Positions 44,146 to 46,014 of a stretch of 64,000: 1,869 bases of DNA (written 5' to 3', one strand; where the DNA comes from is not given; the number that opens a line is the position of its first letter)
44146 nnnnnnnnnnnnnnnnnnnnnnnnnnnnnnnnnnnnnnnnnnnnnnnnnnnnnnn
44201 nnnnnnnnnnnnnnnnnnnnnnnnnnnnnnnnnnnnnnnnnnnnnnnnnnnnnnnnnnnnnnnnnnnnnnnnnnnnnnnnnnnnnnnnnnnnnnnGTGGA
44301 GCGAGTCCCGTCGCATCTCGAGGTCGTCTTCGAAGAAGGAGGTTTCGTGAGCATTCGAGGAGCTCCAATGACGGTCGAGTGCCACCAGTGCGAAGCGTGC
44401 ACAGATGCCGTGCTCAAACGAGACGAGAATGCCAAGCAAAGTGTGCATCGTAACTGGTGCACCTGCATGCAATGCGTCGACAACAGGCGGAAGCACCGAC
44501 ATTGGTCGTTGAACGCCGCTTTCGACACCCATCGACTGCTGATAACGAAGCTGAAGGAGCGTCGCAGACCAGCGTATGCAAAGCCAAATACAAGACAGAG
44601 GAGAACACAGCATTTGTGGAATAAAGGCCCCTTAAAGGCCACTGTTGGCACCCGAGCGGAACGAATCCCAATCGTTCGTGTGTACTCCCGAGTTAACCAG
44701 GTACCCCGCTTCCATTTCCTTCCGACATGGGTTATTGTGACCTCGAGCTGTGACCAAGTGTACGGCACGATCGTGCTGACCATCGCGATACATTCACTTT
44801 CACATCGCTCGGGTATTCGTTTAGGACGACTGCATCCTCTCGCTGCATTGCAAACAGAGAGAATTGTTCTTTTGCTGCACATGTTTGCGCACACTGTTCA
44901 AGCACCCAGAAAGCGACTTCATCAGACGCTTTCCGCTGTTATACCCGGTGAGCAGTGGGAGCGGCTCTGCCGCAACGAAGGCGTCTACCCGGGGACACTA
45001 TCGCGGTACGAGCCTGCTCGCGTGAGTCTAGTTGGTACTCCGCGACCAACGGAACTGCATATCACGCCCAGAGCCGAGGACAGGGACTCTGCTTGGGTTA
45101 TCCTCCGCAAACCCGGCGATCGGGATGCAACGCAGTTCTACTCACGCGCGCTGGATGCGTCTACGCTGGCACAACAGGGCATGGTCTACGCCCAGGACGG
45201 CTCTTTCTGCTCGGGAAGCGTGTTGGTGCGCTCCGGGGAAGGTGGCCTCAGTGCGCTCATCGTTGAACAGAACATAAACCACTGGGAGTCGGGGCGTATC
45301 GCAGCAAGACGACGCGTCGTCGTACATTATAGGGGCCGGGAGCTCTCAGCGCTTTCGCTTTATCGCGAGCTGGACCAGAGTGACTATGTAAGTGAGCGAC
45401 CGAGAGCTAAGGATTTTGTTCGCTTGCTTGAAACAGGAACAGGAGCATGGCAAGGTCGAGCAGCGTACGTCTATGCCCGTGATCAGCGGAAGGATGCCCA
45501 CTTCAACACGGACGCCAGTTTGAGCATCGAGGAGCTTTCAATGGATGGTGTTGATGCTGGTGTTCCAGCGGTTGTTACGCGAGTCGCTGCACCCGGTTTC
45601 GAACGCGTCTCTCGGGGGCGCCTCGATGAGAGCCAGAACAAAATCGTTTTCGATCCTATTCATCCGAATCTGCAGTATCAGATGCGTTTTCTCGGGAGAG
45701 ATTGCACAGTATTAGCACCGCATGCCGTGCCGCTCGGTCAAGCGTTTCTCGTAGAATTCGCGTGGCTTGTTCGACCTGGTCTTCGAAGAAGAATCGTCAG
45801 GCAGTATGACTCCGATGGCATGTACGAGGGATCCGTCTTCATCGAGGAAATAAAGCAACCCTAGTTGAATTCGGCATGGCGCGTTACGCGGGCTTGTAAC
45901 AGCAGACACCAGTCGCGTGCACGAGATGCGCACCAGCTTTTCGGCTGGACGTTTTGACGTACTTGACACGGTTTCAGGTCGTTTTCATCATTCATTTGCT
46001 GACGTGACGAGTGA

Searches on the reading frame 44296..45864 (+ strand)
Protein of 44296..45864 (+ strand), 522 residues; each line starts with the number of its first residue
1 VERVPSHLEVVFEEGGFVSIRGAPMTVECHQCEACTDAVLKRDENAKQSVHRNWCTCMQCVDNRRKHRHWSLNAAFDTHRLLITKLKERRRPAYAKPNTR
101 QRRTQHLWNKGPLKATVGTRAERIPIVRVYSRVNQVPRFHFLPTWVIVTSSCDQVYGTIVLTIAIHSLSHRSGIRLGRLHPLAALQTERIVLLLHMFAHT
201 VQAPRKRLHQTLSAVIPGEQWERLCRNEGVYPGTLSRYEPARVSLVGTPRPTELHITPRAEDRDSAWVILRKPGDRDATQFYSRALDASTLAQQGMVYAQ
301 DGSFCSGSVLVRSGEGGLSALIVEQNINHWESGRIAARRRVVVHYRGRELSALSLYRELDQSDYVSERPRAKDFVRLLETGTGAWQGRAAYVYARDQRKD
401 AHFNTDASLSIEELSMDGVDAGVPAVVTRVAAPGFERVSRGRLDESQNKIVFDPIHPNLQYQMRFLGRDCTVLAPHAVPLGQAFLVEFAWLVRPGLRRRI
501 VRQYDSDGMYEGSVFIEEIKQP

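Call 4: search_protein_families(library=pfam, proteins=[window:44296-45864:+], max_evalue=0.01)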
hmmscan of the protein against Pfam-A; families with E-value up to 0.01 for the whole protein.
window:44296-45864:+ (522 aa): 2 families
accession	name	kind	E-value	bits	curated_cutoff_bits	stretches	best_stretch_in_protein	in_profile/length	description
PF21053.3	BFA1_C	-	6.4e-14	52.5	23.5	1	380-520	9-134/135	Biogenesis factor required for ATP synthase 1, C-terminal domain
PF12204.14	DUF3598_N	-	3.4e-06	27.9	22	0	219-359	3-132/136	Domain of unknown function (DUF3598), N-terminal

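Call 6: find_homologous_proteins(query=window:44296-45864:+, max_evalue=0.001)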
Query window:44296-45864:+ (522 aa): 2 proteins with E <= 0.001 among 8000 candidates.
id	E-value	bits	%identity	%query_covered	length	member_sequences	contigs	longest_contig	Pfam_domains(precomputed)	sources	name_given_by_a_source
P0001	0.0e+0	1124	98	95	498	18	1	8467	PF21053.4,PF12204.15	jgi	-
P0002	2.0e-144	500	70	62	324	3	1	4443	PF21053.4,PF12204.15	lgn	-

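Call 9: find_encoding_contigs(protein=P0002, flank=10000, max_places=6)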
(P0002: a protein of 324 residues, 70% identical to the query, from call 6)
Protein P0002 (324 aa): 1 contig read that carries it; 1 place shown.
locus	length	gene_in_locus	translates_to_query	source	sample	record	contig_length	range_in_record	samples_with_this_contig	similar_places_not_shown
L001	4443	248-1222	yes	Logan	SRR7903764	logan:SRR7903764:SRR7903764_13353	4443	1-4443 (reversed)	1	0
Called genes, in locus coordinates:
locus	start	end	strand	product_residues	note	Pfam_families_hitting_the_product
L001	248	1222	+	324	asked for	PF12204:DUF3598_N (faint), PF21053:BFA1_C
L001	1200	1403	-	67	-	-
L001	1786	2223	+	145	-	-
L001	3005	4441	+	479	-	?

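Call 10: find_encoding_contigs(protein=P0001, flank=10000, max_places=6)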
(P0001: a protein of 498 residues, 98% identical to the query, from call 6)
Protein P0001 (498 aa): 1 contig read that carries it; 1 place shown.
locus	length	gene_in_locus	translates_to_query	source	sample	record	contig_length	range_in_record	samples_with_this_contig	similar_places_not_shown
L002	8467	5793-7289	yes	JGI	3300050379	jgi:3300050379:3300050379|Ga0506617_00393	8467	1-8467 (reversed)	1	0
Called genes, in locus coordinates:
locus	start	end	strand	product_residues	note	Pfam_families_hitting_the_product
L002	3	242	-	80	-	?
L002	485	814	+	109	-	-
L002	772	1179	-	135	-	-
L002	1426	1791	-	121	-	-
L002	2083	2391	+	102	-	-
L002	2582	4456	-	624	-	PF05195:AMP_N, PF00557:Peptidase_M24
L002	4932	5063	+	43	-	-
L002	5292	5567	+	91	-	-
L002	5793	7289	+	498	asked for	PF12204:DUF3598_N (faint), PF21053:BFA1_C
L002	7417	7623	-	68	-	-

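Call 24: find_related_loci(query=A2, collection=metagenome_contigs, flank=10000)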
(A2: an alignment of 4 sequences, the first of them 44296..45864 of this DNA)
Query A2 (522 aa) in metagenome_contigs; peptide patterns used: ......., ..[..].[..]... (x = any residue, [..] = any of these).
155 stretches matched a pattern; 4 encode a relative of the query (tblastn E <= 1e-3); 4 distinct loci.
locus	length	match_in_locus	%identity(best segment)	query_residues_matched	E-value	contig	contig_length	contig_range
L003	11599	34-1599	98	1-522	0e+0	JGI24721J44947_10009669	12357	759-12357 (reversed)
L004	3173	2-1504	99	22-522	0e+0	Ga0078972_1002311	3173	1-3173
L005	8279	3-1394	98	59-522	0e+0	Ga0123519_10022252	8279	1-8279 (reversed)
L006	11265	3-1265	99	102-522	0e+0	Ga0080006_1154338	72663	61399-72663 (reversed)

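Call 27: search_protein_representatives(protein=window:44296-45864:+)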
Query: 522 residues. Proteins with E-value up to 0.001 (for the whole library): 76; up to 1e-10: 6; up to 1e-30: 1. The best 76 are listed.
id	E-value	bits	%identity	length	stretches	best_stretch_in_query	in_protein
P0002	6.5e-145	500.1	73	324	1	201-520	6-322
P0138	5.5e-15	71.4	47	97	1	25-110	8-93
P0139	2.3e-11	59.5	39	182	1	27-113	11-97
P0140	3.9e-11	58.7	30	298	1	218-520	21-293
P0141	4.1e-11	58.7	31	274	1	219-520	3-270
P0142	5.1e-11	58.3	39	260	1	27-113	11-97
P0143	2.3e-09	52.9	30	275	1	219-518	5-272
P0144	2.4e-09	52.8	27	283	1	218-518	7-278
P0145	1.1e-08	50.7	46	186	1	25-102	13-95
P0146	2.9e-08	49.3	48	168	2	483-518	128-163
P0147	3.9e-08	48.8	42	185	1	25-108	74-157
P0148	4.5e-08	48.6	32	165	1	23-125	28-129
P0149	1.3e-07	47.1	29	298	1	219-520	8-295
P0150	2.9e-07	45.9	42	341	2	462-518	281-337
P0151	4.2e-07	45.4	49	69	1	41-103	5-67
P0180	5.8e-05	38.4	35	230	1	27-104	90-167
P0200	4.1e-04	35.6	37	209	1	27-101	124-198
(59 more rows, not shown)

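Call 56: find_encoding_contigs(protein=P0200, flank=6000, max_places=4)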
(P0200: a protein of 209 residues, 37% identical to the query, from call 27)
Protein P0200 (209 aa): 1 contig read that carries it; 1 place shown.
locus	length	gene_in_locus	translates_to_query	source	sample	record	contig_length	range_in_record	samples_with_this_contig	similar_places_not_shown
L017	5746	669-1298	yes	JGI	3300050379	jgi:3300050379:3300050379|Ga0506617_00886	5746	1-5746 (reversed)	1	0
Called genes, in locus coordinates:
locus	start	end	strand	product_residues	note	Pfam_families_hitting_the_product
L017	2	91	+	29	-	?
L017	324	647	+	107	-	-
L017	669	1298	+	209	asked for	-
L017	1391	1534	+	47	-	-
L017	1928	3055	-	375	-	PF05050:Methyltransf_21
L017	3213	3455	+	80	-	-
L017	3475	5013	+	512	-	PF07992:Pyr_redox_2 (weak)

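Call 57: find_encoding_contigs(protein=P0180, flank=6000, max_places=4)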
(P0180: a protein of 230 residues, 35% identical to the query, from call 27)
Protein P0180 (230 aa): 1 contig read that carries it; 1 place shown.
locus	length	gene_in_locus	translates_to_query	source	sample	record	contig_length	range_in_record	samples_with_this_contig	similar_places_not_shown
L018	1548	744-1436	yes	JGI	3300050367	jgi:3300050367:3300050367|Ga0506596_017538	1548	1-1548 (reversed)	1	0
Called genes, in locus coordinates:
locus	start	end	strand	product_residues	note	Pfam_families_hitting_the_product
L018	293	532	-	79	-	-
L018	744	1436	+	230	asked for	-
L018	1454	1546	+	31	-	?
